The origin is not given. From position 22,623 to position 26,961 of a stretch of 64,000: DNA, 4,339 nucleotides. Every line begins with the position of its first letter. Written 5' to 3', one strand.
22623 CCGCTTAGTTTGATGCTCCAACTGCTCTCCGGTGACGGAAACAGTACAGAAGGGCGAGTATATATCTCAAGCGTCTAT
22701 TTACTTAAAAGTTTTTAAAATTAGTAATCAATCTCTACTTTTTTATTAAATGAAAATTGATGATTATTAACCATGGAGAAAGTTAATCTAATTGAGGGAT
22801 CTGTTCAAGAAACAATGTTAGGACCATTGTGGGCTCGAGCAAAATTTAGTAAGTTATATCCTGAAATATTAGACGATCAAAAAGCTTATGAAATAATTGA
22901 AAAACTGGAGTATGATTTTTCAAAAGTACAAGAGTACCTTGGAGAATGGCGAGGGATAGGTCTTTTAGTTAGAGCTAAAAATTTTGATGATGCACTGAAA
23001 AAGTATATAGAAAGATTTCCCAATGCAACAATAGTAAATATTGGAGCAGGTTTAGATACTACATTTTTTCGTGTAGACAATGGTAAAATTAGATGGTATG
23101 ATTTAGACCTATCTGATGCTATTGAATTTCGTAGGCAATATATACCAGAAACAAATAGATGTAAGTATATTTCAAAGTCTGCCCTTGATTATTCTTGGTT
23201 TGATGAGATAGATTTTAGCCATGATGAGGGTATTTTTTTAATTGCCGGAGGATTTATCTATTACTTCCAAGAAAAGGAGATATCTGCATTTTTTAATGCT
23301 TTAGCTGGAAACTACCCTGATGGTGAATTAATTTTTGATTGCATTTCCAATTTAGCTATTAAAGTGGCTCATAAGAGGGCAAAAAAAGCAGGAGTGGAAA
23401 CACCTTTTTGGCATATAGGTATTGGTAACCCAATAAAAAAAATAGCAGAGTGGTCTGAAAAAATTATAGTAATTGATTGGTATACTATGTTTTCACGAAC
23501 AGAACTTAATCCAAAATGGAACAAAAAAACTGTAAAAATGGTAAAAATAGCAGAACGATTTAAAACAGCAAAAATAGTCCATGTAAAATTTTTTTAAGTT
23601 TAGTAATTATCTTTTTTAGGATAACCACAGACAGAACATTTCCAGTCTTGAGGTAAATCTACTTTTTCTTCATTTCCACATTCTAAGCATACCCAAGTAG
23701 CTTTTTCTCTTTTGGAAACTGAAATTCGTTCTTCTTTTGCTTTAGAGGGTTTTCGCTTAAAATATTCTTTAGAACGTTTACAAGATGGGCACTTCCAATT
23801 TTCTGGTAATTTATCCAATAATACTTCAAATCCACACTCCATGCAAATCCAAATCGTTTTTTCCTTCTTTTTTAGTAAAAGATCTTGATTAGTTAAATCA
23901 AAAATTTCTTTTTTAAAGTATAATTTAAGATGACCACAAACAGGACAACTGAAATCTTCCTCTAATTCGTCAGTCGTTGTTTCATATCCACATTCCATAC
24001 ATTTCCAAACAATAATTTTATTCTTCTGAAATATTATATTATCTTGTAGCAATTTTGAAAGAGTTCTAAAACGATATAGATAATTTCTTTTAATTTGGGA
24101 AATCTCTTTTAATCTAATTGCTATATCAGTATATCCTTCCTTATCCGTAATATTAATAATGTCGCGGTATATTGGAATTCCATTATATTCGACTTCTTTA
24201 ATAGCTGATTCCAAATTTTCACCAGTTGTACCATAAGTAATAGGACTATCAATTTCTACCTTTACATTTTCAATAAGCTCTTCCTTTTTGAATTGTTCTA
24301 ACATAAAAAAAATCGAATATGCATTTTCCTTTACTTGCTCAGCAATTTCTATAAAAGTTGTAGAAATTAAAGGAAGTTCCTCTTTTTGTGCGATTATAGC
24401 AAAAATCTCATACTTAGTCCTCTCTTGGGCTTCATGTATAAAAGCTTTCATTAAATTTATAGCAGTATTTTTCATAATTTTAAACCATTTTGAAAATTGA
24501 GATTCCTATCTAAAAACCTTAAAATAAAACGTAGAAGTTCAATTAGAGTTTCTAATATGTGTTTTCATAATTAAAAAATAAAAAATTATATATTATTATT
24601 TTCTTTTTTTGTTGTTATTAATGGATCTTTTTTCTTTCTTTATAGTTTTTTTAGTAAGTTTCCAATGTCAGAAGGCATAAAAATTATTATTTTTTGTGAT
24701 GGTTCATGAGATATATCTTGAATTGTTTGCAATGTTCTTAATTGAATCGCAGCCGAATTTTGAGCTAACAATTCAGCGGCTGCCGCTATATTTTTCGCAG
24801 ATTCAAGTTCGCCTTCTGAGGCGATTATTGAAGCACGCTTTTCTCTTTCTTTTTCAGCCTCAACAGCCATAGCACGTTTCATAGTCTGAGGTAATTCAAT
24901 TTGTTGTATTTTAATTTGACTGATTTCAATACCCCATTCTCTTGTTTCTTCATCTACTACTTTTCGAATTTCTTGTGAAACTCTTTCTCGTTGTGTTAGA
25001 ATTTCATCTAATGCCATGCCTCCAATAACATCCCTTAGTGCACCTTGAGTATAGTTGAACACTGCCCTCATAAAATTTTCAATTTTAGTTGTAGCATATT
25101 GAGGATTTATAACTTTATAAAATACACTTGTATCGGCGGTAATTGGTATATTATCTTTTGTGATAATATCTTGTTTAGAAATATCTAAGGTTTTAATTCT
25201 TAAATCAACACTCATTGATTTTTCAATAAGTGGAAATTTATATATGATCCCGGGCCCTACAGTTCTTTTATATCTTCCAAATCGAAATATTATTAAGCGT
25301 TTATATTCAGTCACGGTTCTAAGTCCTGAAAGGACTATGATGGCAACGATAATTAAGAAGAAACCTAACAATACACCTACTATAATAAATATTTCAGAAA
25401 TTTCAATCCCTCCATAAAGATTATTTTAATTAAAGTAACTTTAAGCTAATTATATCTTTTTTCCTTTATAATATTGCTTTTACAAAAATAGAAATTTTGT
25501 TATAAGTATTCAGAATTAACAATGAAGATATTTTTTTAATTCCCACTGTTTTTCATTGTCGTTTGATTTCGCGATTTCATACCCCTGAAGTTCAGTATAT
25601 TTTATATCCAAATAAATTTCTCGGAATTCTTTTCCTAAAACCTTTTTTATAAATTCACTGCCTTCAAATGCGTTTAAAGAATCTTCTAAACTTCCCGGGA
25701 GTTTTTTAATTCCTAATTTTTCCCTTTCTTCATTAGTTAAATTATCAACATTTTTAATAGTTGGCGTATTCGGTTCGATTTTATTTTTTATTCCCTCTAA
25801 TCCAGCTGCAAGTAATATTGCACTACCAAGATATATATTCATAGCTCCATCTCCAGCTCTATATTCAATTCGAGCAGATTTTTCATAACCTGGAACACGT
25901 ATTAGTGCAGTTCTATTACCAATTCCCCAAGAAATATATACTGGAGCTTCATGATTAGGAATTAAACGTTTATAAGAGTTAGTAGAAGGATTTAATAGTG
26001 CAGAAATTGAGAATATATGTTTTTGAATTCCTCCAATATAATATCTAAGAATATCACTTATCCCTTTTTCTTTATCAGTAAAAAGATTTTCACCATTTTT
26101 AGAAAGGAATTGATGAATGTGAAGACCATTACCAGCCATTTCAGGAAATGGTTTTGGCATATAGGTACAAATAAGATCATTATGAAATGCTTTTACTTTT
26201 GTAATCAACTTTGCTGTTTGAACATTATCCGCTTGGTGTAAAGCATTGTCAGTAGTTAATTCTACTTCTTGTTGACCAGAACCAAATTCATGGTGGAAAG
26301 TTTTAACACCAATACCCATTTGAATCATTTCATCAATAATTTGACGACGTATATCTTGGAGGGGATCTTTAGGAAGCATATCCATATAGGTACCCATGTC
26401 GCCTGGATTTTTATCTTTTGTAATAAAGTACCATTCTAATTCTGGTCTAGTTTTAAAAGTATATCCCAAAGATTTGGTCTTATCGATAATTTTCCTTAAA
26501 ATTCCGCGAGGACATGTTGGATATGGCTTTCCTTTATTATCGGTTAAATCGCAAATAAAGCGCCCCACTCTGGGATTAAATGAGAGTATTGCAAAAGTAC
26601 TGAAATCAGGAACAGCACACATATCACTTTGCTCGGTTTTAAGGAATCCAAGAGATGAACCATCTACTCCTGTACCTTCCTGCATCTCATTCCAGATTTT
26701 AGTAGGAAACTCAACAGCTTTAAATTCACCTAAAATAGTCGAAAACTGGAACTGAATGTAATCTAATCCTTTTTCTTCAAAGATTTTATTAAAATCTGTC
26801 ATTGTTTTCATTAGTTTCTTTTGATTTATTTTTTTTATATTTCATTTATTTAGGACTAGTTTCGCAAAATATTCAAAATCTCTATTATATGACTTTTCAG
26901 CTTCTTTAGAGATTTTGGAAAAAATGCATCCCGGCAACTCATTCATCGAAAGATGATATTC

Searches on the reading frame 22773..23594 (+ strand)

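Call 10: search_protein_families(library=pfam, proteins=[window:22773-23594:+], max_evalue=0.001)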
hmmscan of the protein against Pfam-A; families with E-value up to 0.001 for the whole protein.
window:22773-23594:+ (274 aa): 1 family
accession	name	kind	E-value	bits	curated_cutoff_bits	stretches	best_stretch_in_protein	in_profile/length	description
PF04072.20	LCM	-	3e-11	44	22.3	1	21-177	7-186/187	Leucine carboxyl methyltransferase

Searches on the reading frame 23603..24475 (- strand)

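Call 10: search_protein_families(library=pfam, proteins=[window:23603-24475:-], max_evalue=0.001)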
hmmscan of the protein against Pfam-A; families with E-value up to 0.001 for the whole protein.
window:23603-24475:- (291 aa): 8 families
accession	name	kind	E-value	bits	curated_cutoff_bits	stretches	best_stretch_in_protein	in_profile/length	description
PF21349.2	RUBY_RBDX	-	5.6e-15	54.9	26.5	2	157-188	1-30/30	Rubrerythrin, rubredoxin-like domain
PF02915.23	Rubrerythrin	-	2.7e-12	47.7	22.8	1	7-136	2-133/137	Rubrerythrin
PF23458.2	DUF7130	-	1.3e-09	38.3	35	0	206-239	51-83/89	Domain of unknown function (DUF7130)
PF01155.25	HypA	-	5.7e-08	33.2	28.9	0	118-186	29-98/112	Hydrogenase/urease nickel incorporation, metallochaperone, hypA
PF00301.25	Rubredoxin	-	6.5e-07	29.7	23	1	221-239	29-47/47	Rubredoxin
PF14311.12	DUF4379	-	1.6e-05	25.4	24.5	0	143-181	14-54/56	Probable Treble clef zinc finger domain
PF12760.12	Zn_ribbon_IS1595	-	6.3e-05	23.3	25.4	0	175-215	19-44/46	Transposase zinc-ribbon domain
PF07282.18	Cas12f1-like_TNB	-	7.7e-05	23.2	26.3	0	245-285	11-48/60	Cas12f1-like, TNB domain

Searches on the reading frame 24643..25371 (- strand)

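Call 10: search_protein_families(library=pfam, proteins=[window:24643-25371:-], max_evalue=0.001)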
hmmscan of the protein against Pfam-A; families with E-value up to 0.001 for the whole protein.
window:24643-25371:- (243 aa): 2 families
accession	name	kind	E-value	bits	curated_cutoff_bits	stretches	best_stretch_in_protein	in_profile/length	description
PF01145.31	Band_7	-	2.2e-40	139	23.6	1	19-188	2-175/176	SPFH domain / Band 7 family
PF13421.11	Band_7_1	-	3.8e-06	27.1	24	1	90-171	126-206/211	SPFH domain-Band 7 family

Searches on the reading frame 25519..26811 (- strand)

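Call 10: search_protein_families(library=pfam, proteins=[window:25519-26811:-], max_evalue=0.001)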
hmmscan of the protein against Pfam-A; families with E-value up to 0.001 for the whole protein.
window:25519-26811:- (431 aa): 2 families
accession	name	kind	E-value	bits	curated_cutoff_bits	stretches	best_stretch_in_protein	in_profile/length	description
PF00120.29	Gln-synt_C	-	3.4e-101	339.2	24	1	99-417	2-338/344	Glutamine synthetase, catalytic domain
PF03951.24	Gln-synt_N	-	7e-16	58.1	33.4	1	17-91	3-81/82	Glutamine synthetase, beta-Grasp domain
